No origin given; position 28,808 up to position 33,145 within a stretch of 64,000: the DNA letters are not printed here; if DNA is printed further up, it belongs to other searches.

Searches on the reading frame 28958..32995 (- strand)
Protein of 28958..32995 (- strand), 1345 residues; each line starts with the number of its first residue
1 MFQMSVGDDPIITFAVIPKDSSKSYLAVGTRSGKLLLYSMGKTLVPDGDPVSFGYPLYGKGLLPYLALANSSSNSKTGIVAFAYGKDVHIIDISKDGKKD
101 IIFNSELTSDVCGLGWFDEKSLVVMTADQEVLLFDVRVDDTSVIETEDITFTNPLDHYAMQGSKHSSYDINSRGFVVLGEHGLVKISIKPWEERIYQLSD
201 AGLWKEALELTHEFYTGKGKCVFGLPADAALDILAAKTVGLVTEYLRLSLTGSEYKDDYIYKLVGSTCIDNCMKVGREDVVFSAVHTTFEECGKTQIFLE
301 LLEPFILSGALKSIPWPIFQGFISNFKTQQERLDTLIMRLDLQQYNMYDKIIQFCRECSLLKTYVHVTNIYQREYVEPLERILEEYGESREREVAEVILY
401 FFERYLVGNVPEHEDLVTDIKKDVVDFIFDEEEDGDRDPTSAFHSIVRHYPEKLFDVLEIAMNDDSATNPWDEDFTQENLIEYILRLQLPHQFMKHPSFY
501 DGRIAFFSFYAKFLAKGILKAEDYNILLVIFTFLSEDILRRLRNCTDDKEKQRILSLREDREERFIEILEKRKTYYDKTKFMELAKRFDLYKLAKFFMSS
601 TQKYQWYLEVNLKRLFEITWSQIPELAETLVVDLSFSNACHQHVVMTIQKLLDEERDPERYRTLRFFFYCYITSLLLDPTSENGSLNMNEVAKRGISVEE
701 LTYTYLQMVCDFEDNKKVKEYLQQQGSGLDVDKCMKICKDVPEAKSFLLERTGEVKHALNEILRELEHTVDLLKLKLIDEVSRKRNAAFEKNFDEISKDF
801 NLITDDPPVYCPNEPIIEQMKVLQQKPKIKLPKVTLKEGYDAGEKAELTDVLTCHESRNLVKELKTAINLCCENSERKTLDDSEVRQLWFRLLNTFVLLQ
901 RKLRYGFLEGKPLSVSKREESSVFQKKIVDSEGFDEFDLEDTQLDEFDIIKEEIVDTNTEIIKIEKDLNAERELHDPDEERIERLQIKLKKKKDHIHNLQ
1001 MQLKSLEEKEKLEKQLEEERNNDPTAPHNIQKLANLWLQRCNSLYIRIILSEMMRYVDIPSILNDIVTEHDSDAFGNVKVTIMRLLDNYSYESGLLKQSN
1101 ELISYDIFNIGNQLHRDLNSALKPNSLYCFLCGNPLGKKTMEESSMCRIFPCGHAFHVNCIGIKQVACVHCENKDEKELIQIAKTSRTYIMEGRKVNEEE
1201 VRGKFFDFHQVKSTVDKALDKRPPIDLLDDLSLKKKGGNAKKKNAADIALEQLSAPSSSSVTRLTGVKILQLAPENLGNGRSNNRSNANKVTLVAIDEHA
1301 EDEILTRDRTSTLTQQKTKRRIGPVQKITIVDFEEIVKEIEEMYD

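Call 5: search_protein_families(library=pfam, proteins=[window:28958-32995:-], max_evalue=1)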
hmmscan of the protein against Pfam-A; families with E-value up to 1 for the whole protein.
window:28958-32995:- (1345 aa): 14 families
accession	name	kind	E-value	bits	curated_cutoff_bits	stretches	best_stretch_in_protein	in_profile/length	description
PF12816.13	TPR_Vps8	-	1.9e-17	63.9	27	1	297-460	1-183/200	Vps8 central TPR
PF23410.3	Beta-prop_VPS8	-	4e-05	23.2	28.9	1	70-150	230-315/358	Vps8 beta-propeller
PF25066.1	TPR_VPS8_2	-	0.00014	21.8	26.2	1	1059-1114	133-190/194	VPS8-like, TPR-like repeats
PF17123.11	zf-RING_11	-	0.0002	21.4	27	1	1141-1161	9-29/29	RING-like zinc finger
PF22908.2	PHD_NSD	-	0.0061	17.3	23.9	1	1128-1162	4-38/57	Histone-lysine N-methyltransferase NSD-like, PHD zinc finger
PF23412.1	zf_RING_Vps8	-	0.023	15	27.3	1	1129-1168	1-39/52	Vps8 RING zinc finger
PF24807.1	WD40_CDC20-Fz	-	0.043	13.6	200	1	74-138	17-82/292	CDC20/Fizzy WD40 domain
PF23413.1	zf_RING_Vps8_fungal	-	0.065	14.1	27.4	1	1143-1161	36-54/58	Vps8 RING zinc finger, fungal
PF04859.17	DUF641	-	0.083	13.7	27.6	1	959-1014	70-126/127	Plant protein of unknown function (DUF641)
PF13771.12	zf-HC5HC2H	-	0.091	13.4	29.1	1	1123-1174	34-80/91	PHD-like zinc-binding domain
PF23748.1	Beta-prop_LRRK2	-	0.094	12.1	26.9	1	18-97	116-194/359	LRRK2 beta propeller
PF23306.1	VPS8_N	-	0.19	11.2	27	0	105-194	284-375/375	VPS8-like, N-terminal beta propeller repeats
PF10186.14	ATG14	-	0.34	10.4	33.2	1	939-1010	56-127/347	Vacuolar sorting 38 and autophagy-related subunit 14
PF14634.12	zf-RING_5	-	0.35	11.3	27.9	1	1129-1172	2-42/43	zinc-RING finger domain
